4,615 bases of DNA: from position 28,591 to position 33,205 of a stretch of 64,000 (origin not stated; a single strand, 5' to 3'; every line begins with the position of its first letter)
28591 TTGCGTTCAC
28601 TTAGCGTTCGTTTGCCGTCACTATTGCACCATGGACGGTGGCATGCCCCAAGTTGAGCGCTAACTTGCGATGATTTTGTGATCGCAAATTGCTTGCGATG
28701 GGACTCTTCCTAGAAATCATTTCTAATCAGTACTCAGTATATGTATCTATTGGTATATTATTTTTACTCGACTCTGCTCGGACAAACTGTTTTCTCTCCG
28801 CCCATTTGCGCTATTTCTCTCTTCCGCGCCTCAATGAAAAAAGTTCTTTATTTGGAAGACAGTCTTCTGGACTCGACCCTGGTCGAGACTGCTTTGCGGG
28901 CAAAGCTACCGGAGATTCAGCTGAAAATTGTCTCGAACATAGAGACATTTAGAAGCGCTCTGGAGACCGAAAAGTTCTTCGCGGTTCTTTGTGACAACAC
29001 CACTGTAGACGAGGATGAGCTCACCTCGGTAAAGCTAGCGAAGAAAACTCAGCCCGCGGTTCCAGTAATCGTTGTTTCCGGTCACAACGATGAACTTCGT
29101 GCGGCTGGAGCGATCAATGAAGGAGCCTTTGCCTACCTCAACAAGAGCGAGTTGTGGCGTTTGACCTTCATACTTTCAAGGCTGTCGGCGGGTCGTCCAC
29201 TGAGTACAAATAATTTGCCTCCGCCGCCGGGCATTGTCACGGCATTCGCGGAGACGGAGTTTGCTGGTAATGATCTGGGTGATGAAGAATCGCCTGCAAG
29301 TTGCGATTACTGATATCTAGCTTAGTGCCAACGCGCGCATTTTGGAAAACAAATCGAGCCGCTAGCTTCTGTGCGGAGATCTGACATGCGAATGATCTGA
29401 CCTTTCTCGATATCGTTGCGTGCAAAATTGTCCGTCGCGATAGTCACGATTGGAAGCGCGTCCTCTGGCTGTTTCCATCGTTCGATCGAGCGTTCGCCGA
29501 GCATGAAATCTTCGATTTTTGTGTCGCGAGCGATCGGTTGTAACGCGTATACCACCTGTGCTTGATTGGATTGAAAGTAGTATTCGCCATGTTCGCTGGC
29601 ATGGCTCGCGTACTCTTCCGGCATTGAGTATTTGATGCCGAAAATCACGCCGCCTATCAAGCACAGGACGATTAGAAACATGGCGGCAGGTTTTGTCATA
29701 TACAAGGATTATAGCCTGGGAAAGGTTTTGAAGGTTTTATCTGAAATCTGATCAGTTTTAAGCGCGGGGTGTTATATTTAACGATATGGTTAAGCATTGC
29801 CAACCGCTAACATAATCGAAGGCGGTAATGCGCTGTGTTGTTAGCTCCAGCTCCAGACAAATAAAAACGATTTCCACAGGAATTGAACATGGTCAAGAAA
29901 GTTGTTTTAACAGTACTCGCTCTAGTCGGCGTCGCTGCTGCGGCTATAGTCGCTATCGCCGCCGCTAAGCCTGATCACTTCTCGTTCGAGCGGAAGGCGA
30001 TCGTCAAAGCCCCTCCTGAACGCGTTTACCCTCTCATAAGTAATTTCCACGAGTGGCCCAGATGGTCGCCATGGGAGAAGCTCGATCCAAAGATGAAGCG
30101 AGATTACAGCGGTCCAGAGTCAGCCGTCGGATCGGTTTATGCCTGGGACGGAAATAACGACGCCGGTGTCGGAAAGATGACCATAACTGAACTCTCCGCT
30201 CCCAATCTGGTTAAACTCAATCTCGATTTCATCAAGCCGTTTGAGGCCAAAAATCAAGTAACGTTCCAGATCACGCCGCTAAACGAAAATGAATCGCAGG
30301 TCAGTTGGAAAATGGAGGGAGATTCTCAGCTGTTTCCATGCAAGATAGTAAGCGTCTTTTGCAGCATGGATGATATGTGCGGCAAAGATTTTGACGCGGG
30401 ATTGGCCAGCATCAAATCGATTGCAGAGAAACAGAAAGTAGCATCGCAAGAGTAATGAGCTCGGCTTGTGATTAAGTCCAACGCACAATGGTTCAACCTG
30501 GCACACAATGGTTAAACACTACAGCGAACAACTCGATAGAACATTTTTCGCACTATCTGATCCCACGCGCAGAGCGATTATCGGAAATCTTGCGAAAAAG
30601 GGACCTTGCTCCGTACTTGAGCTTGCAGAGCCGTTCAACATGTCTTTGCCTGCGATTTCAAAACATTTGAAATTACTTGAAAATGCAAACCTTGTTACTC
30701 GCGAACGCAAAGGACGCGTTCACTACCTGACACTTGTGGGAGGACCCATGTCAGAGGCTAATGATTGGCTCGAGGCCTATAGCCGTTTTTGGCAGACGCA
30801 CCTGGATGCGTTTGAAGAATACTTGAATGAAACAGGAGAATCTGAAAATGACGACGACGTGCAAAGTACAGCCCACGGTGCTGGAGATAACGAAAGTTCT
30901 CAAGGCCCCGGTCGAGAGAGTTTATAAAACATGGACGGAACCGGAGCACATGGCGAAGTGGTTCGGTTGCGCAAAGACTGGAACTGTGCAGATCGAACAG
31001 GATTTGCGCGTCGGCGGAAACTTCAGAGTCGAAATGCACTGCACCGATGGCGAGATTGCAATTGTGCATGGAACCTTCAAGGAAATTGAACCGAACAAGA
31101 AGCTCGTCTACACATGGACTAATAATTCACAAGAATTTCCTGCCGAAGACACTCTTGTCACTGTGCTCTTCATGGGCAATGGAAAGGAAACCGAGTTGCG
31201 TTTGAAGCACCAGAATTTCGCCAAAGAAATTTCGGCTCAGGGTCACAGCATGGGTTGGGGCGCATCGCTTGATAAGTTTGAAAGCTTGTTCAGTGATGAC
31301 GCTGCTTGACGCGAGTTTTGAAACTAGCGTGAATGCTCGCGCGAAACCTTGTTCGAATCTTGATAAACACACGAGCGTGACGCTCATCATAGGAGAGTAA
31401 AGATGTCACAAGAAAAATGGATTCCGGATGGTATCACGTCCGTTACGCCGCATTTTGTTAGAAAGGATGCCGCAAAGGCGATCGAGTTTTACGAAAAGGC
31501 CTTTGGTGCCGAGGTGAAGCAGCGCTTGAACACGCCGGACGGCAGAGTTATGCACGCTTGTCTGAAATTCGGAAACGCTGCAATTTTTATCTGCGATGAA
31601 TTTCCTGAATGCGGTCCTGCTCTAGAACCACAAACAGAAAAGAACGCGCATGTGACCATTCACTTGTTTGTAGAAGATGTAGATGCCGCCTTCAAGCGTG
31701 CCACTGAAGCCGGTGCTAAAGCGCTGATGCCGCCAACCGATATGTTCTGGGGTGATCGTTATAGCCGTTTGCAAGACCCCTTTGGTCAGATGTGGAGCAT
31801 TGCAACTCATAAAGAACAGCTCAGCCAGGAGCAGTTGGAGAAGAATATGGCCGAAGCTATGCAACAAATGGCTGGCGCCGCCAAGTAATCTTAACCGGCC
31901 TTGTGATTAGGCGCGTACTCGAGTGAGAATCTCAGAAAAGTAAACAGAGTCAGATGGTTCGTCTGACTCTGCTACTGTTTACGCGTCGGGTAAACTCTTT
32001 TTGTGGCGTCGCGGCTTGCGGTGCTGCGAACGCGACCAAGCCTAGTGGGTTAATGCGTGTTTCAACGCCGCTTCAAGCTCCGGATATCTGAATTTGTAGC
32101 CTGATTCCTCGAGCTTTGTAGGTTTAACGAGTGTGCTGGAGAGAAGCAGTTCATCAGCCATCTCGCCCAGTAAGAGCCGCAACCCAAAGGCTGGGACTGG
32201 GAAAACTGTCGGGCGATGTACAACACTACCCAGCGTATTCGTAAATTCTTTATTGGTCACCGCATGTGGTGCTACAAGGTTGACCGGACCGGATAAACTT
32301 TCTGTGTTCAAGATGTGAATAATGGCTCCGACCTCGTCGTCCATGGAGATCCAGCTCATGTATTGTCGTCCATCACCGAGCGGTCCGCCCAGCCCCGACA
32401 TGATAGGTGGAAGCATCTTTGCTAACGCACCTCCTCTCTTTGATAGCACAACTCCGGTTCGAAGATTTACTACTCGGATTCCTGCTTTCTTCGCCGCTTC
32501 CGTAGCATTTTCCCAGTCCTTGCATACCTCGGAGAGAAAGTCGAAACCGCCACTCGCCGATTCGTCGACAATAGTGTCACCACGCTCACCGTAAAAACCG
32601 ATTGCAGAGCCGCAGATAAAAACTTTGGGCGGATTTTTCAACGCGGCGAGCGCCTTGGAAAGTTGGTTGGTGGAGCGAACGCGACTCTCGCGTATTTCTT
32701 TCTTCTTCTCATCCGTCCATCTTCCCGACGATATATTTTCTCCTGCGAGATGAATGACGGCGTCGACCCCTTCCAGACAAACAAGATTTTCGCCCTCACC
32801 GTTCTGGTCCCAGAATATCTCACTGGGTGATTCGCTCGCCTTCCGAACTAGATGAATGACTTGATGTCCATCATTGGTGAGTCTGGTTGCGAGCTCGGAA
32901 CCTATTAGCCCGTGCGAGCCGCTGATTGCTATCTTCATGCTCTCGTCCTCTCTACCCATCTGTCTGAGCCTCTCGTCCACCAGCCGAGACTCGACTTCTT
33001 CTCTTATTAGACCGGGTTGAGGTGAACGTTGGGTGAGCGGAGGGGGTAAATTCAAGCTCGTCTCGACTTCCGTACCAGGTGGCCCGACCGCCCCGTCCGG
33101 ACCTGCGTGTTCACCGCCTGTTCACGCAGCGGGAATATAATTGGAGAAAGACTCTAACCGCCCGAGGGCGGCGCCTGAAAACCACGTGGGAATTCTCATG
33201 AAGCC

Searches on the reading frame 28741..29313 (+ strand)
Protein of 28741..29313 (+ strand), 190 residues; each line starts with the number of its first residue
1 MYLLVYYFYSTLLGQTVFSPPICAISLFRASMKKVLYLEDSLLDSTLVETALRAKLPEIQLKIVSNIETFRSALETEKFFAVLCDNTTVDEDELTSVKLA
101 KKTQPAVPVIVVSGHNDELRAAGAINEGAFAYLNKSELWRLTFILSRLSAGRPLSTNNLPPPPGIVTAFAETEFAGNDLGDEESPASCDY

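Call 58: search_protein_families(library=pfam, proteins=[window:28741-29313:+], max_evalue=0.001)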
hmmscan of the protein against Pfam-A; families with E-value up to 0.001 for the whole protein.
window:28741-29313:+ (190 aa): 1 family
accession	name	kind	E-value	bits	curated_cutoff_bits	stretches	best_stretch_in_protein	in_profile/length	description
PF00072.30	Response_reg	-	1.4e-06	28.9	30.2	1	36-136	2-100/111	Response regulator receiver domain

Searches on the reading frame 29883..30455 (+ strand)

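Call 58: search_protein_families(library=pfam, proteins=[window:29883-30455:+], max_evalue=0.001)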
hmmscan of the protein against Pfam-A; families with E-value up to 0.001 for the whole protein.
window:29883-30455:+ (190 aa): 2 families
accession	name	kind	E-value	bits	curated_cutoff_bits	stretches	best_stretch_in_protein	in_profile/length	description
PF10604.15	Polyketide_cyc2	-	8.5e-12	46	27.4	1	33-180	2-140/142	Polyketide cyclase / dehydrase and lipid transport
PF03364.25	Polyketide_cyc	-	0.00095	19.9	23.4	0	41-64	1-24/126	Polyketide cyclase / dehydrase and lipid transport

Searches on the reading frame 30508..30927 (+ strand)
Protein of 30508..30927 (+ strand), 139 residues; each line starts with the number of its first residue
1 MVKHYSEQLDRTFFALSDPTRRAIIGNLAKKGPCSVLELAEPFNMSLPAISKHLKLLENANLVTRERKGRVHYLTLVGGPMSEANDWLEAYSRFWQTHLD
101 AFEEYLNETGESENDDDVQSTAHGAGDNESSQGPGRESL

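Call 58: search_protein_families(library=pfam, proteins=[window:30508-30927:+], max_evalue=0.001)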
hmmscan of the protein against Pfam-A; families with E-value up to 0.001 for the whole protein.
window:30508-30927:+ (139 aa): 6 families
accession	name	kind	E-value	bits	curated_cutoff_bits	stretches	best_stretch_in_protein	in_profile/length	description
PF12840.13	HTH_20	-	1.2e-13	51.2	27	1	16-65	1-50/51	Helix-turn-helix domain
PF01022.26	HTH_5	-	2.5e-11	43.7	22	1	18-64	1-46/47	Bacterial regulatory protein, arsR family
PF13412.12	HTH_24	-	1.7e-07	31.1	21.9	1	18-64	2-48/48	Winged helix-turn-helix DNA-binding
PF25212.1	HVO_A0114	-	1.3e-06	28.5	27.6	1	13-72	16-75/84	HVO_A0114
PF01047.28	MarR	-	3.4e-06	27.3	24.6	1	27-68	11-52/59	MarR family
PF12802.13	MarR_2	-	9.1e-06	26.2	27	1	23-67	9-54/61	MarR family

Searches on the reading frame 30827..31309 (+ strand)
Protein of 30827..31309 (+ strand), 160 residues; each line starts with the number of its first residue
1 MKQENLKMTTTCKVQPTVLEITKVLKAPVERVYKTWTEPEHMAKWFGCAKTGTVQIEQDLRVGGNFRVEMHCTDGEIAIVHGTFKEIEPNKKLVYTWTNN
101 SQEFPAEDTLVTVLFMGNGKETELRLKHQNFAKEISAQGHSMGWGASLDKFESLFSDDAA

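Call 58: search_protein_families(library=pfam, proteins=[window:30827-31309:+], max_evalue=0.001)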
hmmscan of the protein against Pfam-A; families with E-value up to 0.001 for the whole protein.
window:30827-31309:+ (160 aa): 2 families
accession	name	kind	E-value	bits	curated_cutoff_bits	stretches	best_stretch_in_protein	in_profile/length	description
PF08327.17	AHSA1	-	5.5e-30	104.6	22.1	1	26-155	1-124/125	Activator of Hsp90 ATPase homolog 1-like protein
PF10604.15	Polyketide_cyc2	-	0.00017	22.3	27.4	1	20-122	5-100/142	Polyketide cyclase / dehydrase and lipid transport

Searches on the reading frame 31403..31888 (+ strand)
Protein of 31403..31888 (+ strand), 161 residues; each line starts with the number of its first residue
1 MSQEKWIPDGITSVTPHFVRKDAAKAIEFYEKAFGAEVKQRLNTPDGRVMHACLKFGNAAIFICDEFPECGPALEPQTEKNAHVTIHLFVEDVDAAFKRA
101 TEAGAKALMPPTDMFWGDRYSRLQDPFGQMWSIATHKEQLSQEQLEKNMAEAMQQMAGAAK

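Call 58: search_protein_families(library=pfam, proteins=[window:31403-31888:+], max_evalue=0.001)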
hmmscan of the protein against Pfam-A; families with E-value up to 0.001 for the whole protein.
window:31403-31888:+ (161 aa): 3 families
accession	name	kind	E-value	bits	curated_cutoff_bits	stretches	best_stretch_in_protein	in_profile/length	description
PF00903.31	Glyoxalase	-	4.3e-18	66.3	20.6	1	19-132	8-120/121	Glyoxalase/Bleomycin resistance protein/Dioxygenase superfamily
PF18029.7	Glyoxalase_6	-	2.5e-09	38.2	23.6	1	21-131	7-103/106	Glyoxalase-like domain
PF13669.12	Glyoxalase_4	-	8.6e-05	23.2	27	1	18-109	5-95/109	Glyoxalase/Bleomycin resistance protein/Dioxygenase superfamily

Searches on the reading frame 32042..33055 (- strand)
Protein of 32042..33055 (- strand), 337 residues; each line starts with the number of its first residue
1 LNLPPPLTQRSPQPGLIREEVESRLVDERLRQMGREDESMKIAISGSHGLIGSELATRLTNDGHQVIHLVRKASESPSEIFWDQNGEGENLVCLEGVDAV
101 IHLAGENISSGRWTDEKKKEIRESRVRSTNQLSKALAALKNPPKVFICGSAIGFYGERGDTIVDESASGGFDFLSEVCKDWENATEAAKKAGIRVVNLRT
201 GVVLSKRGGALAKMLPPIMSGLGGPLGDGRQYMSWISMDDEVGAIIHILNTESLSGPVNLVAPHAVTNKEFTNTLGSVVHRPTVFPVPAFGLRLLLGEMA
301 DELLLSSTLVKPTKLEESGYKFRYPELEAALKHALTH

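Call 7: search_protein_families(library=pfam, proteins=[window:32042-33055:-], max_evalue=0.01)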
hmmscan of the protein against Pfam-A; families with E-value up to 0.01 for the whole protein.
window:32042-33055:- (337 aa): 4 families
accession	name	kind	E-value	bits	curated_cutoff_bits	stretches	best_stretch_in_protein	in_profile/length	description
PF08338.16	DUF1731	-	8.8e-21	73.8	27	1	287-334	1-47/47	Domain of unknown function (DUF1731)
PF01370.27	Epimerase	-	2.5e-16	60.3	20.9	1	42-251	1-227/240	NAD dependent epimerase/dehydratase family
PF13460.12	NAD_binding_10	-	5.2e-05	23.6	27.2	1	46-206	1-149/184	NAD(P)H-binding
PF16363.11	GDP_Man_Dehyd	-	0.0019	18.2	27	0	44-76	2-34/332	GDP-mannose 4,6 dehydratase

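Call 36: search_protein_families(library=ncbifam, proteins=[window:32042-32938:-], max_evalue=0.001)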
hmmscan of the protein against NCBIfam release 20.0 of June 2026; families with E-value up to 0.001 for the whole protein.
window:32042-32938:- (298 aa): 5 families
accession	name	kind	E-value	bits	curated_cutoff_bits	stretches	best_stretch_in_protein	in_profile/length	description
TIGR01777.1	yfcH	hypoth_equivalog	6.5e-106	354.2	207.35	1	3-292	1-292/292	TIGR01777 family oxidoreductase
NF050030.1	thlkprotThyD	equivalog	1.8e-79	267.1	400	1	1-295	1-304/305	thylakoid membrane protein ThyD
NF004520.0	PRK05865.1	equivalog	2.1e-08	32.6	1509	1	1-283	1-239/854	sugar epimerase family protein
TIGR03466.1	HpnA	hypoth_equivalog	1.6e-05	24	367.65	1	2-127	2-129/327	hopanoid-associated sugar epimerase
NF058621.1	DiazavRedAvaA7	equivalog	0.00058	19.6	400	1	1-37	1-37/304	3-diazoavenalumate denitrifying reductase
